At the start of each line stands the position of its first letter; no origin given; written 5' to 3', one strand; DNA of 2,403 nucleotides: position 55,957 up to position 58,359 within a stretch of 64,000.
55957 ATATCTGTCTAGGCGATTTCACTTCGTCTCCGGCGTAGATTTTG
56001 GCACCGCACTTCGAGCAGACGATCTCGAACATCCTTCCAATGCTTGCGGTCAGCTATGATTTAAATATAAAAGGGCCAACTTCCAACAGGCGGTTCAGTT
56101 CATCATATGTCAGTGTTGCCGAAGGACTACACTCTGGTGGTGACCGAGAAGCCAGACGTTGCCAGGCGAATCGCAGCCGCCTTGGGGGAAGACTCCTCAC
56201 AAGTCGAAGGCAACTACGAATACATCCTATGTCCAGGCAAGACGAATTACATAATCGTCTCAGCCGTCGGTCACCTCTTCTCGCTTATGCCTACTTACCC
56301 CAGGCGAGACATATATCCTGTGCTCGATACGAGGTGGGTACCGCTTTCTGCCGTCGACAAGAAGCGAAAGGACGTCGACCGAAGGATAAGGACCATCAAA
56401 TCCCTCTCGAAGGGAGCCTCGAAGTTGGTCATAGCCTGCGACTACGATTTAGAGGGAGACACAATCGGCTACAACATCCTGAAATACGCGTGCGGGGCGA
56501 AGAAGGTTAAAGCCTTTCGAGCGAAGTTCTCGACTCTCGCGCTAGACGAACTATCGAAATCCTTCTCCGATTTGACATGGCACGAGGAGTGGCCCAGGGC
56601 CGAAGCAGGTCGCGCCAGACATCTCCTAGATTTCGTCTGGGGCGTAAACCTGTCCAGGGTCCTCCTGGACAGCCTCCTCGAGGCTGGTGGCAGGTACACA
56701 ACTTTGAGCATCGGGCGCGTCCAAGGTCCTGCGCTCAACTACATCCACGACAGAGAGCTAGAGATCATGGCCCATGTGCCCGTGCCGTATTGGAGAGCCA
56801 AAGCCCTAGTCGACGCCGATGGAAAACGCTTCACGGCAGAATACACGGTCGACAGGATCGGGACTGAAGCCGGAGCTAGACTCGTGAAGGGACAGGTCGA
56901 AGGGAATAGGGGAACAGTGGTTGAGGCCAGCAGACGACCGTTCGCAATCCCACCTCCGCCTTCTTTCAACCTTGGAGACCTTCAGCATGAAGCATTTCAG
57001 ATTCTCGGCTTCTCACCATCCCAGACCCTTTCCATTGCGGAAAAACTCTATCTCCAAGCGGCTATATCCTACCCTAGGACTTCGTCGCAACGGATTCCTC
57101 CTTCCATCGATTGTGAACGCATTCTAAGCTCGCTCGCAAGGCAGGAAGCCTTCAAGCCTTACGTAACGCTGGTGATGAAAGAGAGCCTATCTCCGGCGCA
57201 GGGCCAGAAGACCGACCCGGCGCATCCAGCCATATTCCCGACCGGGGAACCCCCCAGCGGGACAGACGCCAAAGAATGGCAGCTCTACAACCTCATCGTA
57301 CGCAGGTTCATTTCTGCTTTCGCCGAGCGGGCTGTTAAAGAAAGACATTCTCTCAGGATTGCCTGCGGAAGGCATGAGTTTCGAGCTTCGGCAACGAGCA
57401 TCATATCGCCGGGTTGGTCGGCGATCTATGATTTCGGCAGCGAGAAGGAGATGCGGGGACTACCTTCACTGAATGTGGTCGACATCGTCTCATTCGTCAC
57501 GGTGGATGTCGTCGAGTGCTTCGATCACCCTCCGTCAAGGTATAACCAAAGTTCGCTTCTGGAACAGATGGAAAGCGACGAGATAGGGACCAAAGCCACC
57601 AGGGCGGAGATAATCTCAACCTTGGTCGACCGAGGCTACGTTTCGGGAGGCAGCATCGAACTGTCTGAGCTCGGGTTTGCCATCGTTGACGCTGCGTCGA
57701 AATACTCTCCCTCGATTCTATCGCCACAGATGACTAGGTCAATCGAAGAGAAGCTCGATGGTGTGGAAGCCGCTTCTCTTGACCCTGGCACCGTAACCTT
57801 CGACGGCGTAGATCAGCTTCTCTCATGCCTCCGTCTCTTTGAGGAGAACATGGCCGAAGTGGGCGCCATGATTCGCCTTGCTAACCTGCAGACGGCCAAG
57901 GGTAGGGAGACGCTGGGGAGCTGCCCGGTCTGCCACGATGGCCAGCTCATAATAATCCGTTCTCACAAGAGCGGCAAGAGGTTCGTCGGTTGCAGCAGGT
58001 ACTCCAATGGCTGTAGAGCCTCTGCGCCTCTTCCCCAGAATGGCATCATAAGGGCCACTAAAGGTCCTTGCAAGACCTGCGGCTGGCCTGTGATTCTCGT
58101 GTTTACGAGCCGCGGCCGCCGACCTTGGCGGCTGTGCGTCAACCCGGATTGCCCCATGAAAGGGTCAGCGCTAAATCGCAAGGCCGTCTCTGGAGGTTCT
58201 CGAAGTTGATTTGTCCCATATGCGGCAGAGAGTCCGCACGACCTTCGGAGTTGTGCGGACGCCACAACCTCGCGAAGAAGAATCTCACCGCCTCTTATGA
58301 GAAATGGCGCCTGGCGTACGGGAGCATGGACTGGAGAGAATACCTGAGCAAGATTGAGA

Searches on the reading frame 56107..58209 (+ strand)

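Call 10: search_protein_families(library=pfam, proteins=[window:56107-58209:+], max_evalue=0.01)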
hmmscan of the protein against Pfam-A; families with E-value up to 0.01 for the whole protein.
window:56107-58209:+ (700 aa): 3 families
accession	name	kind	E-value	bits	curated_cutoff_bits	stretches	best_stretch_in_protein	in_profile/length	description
PF01131.25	Topoisom_bac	-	2e-100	337.1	35.1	1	165-563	7-409/411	DNA topoisomerase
PF01751.28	Toprim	-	3e-13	50.2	23.1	1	9-143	1-95/96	Toprim domain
PF01396.24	Zn_ribbon_Top1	-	0.0002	21.5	32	1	604-643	2-37/39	Topoisomerase DNA binding C4 zinc finger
